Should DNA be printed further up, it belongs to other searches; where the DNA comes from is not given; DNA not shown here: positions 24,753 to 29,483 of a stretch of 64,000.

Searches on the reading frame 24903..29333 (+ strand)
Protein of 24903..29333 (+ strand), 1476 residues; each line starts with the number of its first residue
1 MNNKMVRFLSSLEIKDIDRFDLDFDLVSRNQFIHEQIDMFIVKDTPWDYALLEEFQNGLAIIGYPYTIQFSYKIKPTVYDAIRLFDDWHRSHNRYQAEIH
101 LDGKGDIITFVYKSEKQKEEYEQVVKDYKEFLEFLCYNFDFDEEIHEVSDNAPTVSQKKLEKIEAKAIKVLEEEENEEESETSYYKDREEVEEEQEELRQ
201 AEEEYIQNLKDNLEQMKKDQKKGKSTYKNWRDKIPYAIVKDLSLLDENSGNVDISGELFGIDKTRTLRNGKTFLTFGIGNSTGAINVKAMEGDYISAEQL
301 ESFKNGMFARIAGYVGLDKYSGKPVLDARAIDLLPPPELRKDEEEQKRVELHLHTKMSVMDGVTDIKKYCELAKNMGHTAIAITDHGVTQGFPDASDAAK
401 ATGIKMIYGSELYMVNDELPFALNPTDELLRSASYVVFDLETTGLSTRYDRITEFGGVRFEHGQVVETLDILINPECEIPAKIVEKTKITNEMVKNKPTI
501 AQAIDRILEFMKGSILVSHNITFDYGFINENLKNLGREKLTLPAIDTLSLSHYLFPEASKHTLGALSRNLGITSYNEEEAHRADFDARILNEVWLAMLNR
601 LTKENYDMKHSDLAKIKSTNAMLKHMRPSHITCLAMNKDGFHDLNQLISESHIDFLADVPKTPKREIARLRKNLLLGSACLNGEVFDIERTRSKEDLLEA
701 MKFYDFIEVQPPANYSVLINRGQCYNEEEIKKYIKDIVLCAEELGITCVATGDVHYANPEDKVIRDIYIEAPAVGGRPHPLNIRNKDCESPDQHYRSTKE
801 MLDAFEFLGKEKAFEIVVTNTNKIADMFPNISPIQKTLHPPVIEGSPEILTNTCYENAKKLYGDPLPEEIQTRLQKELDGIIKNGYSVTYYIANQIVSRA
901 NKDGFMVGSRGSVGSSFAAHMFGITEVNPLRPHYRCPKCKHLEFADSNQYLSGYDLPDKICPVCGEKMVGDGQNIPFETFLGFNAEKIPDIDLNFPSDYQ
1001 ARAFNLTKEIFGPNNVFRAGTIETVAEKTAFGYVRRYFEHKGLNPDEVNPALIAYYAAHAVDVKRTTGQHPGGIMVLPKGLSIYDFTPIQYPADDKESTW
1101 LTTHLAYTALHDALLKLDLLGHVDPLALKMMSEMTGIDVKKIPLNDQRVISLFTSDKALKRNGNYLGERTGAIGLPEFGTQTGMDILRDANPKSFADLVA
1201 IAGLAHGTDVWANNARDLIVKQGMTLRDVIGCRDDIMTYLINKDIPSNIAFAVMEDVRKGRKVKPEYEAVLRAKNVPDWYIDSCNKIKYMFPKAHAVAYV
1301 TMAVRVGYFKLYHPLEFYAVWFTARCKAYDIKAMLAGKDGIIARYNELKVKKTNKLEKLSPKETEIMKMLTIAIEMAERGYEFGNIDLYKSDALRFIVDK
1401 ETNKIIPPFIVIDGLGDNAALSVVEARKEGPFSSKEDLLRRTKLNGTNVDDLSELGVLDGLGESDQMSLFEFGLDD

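Call 76: search_protein_families(library=pfam, proteins=[window:24903-29333:+], max_evalue=0.00001)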
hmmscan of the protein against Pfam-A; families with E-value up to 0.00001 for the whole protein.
window:24903-29333:+ (1476 aa): 5 families
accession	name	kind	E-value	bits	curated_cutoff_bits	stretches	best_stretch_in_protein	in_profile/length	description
PF07733.18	DNA_pol3_alpha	-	1.4e-52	179.3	23.9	2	849-1040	2-153/260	Bacterial DNA polymerase III alpha NTPase domain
PF00929.31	RNase_T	-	4.1e-33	115.7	24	1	436-590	1-160/164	Exonuclease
PF02811.25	PHP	-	3.6e-27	96.2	26.4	1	350-435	1-94/164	PHP domain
PF17657.6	DNA_pol3_finger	-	2e-21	76.5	22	1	1131-1262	8-147/166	Bacterial DNA polymerase III alpha subunit finger domain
PF14579.12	HHH_6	-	7.2e-12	45.8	25.6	1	1385-1464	6-86/90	Helix-hairpin-helix motif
